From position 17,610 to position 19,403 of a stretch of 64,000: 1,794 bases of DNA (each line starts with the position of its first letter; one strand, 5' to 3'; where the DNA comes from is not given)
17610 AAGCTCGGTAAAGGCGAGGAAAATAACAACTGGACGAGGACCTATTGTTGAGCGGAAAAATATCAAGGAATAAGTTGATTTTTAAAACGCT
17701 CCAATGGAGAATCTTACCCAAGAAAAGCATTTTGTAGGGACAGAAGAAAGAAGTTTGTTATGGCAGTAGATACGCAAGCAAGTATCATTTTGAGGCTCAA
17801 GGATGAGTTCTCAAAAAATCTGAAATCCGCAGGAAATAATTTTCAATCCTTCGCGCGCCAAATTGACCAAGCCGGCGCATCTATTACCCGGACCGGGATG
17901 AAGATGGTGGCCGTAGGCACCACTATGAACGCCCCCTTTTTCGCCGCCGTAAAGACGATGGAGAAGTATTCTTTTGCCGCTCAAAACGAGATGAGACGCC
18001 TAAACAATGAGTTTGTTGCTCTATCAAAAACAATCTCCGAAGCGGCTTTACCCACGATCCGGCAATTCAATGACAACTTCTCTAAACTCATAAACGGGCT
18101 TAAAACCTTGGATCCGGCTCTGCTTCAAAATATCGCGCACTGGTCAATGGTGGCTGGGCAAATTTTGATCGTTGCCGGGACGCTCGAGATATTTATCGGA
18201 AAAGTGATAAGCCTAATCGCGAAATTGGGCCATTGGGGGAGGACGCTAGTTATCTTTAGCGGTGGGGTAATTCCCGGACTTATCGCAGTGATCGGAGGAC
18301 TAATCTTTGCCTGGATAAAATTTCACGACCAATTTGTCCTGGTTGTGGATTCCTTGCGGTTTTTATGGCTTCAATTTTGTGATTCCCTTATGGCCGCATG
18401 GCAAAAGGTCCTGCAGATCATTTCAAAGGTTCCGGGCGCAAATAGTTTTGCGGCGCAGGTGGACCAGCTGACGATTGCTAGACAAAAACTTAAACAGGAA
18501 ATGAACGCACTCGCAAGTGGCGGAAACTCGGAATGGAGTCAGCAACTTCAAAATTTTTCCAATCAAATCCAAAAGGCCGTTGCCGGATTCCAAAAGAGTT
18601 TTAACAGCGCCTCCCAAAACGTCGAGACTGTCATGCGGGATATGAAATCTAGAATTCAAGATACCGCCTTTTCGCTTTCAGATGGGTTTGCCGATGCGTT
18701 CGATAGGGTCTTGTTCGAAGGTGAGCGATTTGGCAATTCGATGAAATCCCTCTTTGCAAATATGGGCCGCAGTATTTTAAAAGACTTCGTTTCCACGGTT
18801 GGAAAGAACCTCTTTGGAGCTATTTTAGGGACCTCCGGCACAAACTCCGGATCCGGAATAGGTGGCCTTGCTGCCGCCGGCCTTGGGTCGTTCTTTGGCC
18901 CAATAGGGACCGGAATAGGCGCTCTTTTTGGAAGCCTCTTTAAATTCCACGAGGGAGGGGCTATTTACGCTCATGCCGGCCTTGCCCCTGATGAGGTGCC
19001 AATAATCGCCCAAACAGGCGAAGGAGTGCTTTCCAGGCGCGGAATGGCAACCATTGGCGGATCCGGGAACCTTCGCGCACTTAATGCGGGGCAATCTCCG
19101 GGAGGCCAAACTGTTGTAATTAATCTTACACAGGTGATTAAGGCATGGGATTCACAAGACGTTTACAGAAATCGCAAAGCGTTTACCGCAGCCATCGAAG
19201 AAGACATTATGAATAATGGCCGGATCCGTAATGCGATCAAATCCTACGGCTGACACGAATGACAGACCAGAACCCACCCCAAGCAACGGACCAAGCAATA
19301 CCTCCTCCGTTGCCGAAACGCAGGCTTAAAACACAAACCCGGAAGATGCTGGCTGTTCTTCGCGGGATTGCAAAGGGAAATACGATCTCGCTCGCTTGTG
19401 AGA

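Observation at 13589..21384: Integrase-bearing ~7.7-kb element inserted in tRNA-Tyr with a 17-bp att duplication; satellite/prophage-remnant features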

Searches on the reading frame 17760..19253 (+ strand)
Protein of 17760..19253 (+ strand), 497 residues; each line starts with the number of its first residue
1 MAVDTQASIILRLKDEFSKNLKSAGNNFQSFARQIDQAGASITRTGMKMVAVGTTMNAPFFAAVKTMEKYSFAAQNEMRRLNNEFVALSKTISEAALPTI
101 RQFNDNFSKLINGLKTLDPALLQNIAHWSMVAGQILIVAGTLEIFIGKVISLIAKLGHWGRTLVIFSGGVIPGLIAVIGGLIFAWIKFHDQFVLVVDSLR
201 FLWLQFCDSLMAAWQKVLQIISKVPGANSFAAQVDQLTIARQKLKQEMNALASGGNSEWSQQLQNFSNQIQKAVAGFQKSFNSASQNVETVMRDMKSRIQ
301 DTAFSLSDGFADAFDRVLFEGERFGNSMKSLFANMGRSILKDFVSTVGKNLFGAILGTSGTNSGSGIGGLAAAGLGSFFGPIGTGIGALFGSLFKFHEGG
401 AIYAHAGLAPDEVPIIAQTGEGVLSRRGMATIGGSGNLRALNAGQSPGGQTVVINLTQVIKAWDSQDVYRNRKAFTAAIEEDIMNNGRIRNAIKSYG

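Call 6: search_protein_families(library=pfam, proteins=[window:17760-19253:+], max_evalue=0.1)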
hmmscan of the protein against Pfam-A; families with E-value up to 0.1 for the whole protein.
window:17760-19253:+ (497 aa): 9 families
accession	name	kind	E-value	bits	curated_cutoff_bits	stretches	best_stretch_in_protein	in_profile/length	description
PF07464.16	ApoLp-III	-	6.3e-06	26.8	36.3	1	240-314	63-136/146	Apolipophorin-III precursor (apoLp-III)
PF04513.17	Baculo_PEP_C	-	0.005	17.3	38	1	234-306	32-108/140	Baculovirus polyhedron envelope protein, PEP, C terminus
PF02050.21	FliJ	-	0.011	16.5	28.4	1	231-293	18-80/123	Flagellar FliJ protein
PF20667.3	Sec10_N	-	0.012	16.2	27.4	0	229-282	7-66/118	Exocyst complex component Sec10, N-terminal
PF11068.13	YlqD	-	0.022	15.5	27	0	242-302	15-75/131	YlqD protein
PF04108.17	ATG17_like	-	0.024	14.6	43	0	234-301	111-177/355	Autophagy protein ATG17-like domain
PF23067.1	MG280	-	0.025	14.6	27.4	0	237-296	107-164/259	Uncharacterised protein MG280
PF25762.1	HAUS1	-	0.066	13.4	40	0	16-96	62-141/236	HAUS augmin-like complex subunit 1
PF09351.15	DUF1993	-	0.097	13.1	23.4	0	233-313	31-103/161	Domain of unknown function (DUF1993)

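Call 7: search_protein_families(library=phrogs, proteins=[window:17760-19253:+], max_evalue=0.1)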
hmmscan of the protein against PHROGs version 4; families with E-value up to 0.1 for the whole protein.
window:17760-19253:+ (497 aa): 15 families
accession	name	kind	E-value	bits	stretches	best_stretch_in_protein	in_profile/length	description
phrog_1533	-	tail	2.1e-08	33.2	1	73-312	525-753/1688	tail length tape measure protein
phrog_24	-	tail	1.7e-06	27.5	1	239-495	793-1057/1151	tail length tape measure protein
phrog_167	-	tail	3.4e-06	26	2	102-339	844-992/1555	tail length tape measure protein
phrog_1272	-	tail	4.1e-06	25.8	1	80-357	538-871/1606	tail length tape measure protein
phrog_2854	-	tail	1.8e-05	24.7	1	20-262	182-372/855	tail length tape measure protein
phrog_4704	-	tail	3.5e-05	23.7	1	16-69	160-217/625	tail length tape measure protein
phrog_19166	-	unknown function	0.00019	22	1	8-102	7-87/255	-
phrog_1293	-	tail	0.00022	20.1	1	71-163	460-548/1424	tail length tape measure protein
phrog_13338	-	unknown function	0.0056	15.9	1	381-448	772-834/903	-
phrog_5023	-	unknown function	0.024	14.6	0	270-317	322-369/412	-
phrog_28412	-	unknown function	0.027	13.3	1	228-395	802-962/1244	-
phrog_1768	-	lysis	0.028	13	1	389-461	1464-1529/1577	endolysin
phrog_1716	-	tail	0.045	13.2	1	244-392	677-817/943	tail length tape measure protein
phrog_26580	-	unknown function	0.052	12.6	1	242-293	132-183/924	-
phrog_2335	-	tail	0.056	12.3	0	234-468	1271-1504/1536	tail length tape measure protein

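Call 13: find_related_loci(query=window:17760-19253:+, collection=viral_contigs, flank=10000)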
Query window:17760-19253:+ (497 aa) in viral_contigs; peptide patterns used: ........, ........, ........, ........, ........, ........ (x = any residue, [..] = any of these).
2 stretches matched a pattern; 1 encode a relative of the query (tblastn E <= 1e-3); 1 distinct loci.
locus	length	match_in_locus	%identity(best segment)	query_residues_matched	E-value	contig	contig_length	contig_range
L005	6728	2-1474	45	10-496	1e-125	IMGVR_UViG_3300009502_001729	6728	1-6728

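Call 23: find_homologous_proteins(query=window:17760-19253:+, max_evalue=0.00001)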
Query window:17760-19253:+ (497 aa): 114 proteins with E <= 0.00001 among 8000 candidates.
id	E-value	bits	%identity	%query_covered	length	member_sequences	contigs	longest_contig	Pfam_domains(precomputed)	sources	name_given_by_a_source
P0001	5.5e-279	944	87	100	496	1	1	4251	PF07464.17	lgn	-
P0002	8.4e-224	762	91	78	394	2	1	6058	PF07464.17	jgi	-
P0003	3.9e-208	710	66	99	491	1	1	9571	-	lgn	-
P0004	4.0e-169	581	57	99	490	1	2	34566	-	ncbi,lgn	-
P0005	5.6e-168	578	55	99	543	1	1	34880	-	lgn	-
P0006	9.6e-163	560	54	99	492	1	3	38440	-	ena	-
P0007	1.3e-159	550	53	99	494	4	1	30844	-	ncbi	-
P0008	2.6e-158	546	54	99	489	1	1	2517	-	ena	-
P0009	2.0e-157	543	53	99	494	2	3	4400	-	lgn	-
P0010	2.4e-156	539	55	100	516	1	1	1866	-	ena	-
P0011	1.9e-151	523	54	99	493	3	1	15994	-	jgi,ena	jgi:hypothetical protein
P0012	5.4e-149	515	52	100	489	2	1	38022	-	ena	-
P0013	1.8e-146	507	52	100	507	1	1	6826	-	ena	-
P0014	1.0e-145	504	52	100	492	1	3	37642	-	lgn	-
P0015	3.0e-145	503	50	100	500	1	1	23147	-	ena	-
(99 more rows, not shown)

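Call 24: find_encoding_contigs(protein=P0003, flank=10000, max_places=3)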
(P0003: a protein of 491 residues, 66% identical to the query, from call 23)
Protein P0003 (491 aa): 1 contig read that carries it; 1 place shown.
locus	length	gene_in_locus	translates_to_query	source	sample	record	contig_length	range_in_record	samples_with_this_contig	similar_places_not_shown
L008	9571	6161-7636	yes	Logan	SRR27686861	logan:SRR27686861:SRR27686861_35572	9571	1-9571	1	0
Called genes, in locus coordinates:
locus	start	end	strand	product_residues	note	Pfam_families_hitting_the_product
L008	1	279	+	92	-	?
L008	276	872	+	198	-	PF08003:Methyltransf_9 (faint), PF13489:Methyltransf_23, PF02353:CMAS (weak), PF13847:Methyltransf_31, PF08241:Methyltransf_11, PF08242:Methyltransf_12, PF13649:Methyltransf_25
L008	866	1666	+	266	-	PF04055:Radical_SAM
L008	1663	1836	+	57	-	-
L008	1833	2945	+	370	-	PF13524:Glyco_trans_1_2 (faint), PF00534:Glycos_transf_1, PF13692:Glyco_trans_1_4, PF20706:GT4-conflict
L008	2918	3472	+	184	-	PF05135:Phage_connect_1 (faint), PF24163:HCP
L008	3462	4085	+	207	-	PF20039:DUF6441 (faint)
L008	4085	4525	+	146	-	-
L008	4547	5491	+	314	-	PF18906:Phage_tube_2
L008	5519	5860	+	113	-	-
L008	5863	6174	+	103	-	-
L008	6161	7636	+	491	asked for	-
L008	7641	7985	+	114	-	PF09343:DUF2460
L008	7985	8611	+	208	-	PF05100:Phage_tail_L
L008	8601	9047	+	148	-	PF00877:NLPC_P60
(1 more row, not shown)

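Call 25: find_encoding_contigs(protein=P0004, flank=10000, max_places=3)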
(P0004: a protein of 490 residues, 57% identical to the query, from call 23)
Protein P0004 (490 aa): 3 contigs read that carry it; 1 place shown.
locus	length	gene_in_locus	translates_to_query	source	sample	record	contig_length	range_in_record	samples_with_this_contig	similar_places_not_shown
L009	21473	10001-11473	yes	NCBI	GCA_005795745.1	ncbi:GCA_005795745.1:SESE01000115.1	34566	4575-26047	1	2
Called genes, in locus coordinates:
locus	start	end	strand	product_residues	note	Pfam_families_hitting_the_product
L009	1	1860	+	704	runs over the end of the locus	PF04860:Phage_portal, PF04233:Phage_Mu_F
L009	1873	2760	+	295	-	PF04586:Peptidase_S78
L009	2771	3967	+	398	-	PF05065:Phage_capsid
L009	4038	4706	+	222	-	PF13489:Methyltransf_23 (weak)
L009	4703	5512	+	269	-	PF04055:Radical_SAM (weak)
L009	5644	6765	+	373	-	PF13692:Glyco_trans_1_4, PF13524:Glyco_trans_1_2 (faint), PF00534:Glycos_transf_1, PF20706:GT4-conflict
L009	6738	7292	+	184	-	PF24163:HCP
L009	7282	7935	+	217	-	PF20039:DUF6441 (faint)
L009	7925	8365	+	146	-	-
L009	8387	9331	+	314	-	PF18906:Phage_tube_2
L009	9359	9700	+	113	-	-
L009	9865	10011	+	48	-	-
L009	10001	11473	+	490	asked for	-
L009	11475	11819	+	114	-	PF09343:DUF2460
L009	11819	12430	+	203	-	PF05100:Phage_tail_L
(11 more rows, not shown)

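Call 43: find_related_loci(query=A2, collection=viral_contigs, flank=10000)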
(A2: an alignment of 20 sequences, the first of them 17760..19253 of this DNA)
Query A2 (497 aa) in viral_contigs; peptide patterns used: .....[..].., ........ (x = any residue, [..] = any of these).
323 stretches matched a pattern; 297 encode a relative of the query (tblastn E <= 1e-3); the best 80 are kept; 80 distinct loci.
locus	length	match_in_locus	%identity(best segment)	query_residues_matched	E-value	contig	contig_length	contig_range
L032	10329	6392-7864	67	4-494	0e+0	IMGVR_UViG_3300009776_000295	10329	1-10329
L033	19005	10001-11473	67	4-494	0e+0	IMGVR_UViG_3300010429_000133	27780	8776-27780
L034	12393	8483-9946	53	4-494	9e-165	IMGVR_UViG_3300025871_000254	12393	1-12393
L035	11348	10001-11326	54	4-449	3e-148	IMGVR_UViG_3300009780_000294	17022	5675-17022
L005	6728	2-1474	45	10-496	2e-123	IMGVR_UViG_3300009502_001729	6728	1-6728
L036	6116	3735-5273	31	1-496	2e-69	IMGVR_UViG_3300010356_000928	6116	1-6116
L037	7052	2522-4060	31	1-496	2e-69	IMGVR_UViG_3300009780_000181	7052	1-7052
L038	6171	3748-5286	31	1-496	8e-69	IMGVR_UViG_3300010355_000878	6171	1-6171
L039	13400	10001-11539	31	1-496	3e-68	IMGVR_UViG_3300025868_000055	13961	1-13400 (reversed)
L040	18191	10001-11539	31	1-496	4e-68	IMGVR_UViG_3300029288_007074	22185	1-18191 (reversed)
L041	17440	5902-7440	31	1-496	4e-68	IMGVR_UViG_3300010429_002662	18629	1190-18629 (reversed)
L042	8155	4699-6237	31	1-496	5e-68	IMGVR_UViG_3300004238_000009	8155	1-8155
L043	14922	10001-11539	30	1-496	1e-67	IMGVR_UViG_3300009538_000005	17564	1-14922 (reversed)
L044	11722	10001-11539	30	1-496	3e-67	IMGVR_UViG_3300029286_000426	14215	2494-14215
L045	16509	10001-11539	31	1-496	4e-67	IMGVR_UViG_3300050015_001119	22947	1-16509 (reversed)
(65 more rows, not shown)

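Call 52: search_protein_families(library=ncbifam, proteins=[window:17760-19253:+], max_evalue=0.05)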
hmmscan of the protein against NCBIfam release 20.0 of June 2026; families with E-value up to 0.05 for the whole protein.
window:17760-19253:+ (497 aa): 6 families
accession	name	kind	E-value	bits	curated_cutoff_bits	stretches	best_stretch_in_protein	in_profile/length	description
NF058675.1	RcGTA_tape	equivalog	4.6e-06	26.5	220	1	258-356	9-106/220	RcGTA-type gene transfer agent tail tape measure protein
NF033914.0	antiphage_ZorA_1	subfamily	0.00025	19.5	190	0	260-330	405-472/619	anti-phage ZorAB system protein ZorA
TIGR02473.1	flagell_FliJ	equivalog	0.0016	18.8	50.45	1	229-291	31-94/141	flagellar export protein FliJ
NF052504.1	sll1863_fam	domain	0.0031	17.7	35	0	230-287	38-91/93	sll1863 family stress response protein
NF047388.1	SA1320_fam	subfamily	0.025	13.1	230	0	16-116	477-574/644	SA1320 family protein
NF033917.0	antiphage_ZorA_4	subfamily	0.028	13.4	500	0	242-302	174-233/413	anti-phage ZorAB system protein ZorA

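Call 53: find_encoding_contigs(protein=P0002, flank=10000, max_places=3)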
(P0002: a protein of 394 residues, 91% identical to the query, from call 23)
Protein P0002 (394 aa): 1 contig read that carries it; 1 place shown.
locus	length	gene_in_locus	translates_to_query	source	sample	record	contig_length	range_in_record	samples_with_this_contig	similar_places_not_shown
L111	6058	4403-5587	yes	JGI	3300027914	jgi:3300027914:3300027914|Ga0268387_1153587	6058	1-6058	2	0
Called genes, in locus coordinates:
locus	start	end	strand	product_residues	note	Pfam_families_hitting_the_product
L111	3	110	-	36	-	?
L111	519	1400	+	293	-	-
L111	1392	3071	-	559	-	-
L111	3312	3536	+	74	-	-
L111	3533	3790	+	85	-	-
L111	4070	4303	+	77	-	-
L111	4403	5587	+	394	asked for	PF07464:ApoLp-III (faint)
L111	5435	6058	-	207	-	?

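Call 54: find_encoding_contigs(protein=P0001, flank=10000, max_places=3)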
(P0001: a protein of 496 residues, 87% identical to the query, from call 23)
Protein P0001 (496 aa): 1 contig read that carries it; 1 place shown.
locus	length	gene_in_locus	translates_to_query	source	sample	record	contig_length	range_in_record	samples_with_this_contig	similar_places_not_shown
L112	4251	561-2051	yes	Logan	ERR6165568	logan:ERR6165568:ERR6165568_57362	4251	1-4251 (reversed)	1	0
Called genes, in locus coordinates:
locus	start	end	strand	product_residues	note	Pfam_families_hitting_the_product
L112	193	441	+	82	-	-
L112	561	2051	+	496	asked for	PF07464:ApoLp-III (weak)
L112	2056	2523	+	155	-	-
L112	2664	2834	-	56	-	-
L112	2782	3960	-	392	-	PF13102:Phage_int_SAM_5, PF00589:Phage_integrase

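Call 75: find_encoding_contigs(protein=P0015, flank=10000, max_places=2)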
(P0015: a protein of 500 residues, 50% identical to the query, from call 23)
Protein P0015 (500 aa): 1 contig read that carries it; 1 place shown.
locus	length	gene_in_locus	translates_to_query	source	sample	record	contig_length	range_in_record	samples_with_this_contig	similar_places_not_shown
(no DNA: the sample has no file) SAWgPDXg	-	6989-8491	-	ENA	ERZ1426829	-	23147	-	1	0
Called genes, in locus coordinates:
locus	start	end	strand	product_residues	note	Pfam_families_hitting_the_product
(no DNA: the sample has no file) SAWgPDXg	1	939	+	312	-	?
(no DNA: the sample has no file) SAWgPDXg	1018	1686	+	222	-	PF13489:Methyltransf_23 (weak)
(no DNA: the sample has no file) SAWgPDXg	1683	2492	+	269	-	PF04055:Radical_SAM (weak)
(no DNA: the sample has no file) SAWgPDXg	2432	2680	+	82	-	-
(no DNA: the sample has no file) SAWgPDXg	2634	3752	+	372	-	PF13524:Glyco_trans_1_2 (faint), PF13692:Glyco_trans_1_4, PF00534:Glycos_transf_1, PF20706:GT4-conflict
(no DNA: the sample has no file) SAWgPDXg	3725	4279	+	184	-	PF05135:Phage_connect_1 (faint), PF24163:HCP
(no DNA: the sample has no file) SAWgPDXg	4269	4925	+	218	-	PF20039:DUF6441 (weak)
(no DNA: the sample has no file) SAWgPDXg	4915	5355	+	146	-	-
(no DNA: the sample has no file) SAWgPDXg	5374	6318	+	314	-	PF18906:Phage_tube_2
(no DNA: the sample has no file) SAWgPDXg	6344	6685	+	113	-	-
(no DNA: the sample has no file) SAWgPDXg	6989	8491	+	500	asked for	-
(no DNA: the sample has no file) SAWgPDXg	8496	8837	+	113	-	PF05939:Phage_min_tail (weak), PF09343:DUF2460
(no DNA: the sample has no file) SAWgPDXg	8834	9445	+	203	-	PF09931:Phage_phiJL001_Gp84_N (weak), PF05100:Phage_tail_L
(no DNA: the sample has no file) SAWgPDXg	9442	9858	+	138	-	PF00877:NLPC_P60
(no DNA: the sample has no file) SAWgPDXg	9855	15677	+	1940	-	PF24801:FNIII-A_GpJ, PF13550:Phage-tail_3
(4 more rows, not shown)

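Call 80: search_protein_families(library=padloc, proteins=[window:17760-19253:+], max_evalue=0.01)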
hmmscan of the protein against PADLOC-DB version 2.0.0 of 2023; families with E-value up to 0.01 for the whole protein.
window:17760-19253:+ (497 aa): 5 families
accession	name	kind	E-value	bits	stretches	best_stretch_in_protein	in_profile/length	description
PDLC03839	LeoA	-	1e-07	29.5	1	221-484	280-492/559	-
PDLC03841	LeoBC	-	4e-06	24.2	1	224-395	323-494/601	-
PDLC00640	ZorA2|ZorA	-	0.002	14.9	0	257-324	417-484/590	MotA/ExbB/TolQ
PDLC00600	ZorA1|ZorA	-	0.0021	14.7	1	208-315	381-494/677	MotA/ExbB/TolQ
PDLC00647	ZorA3|ZorA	-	0.0022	14.5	1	17-307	385-570/780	MotA/ExbB/TolQ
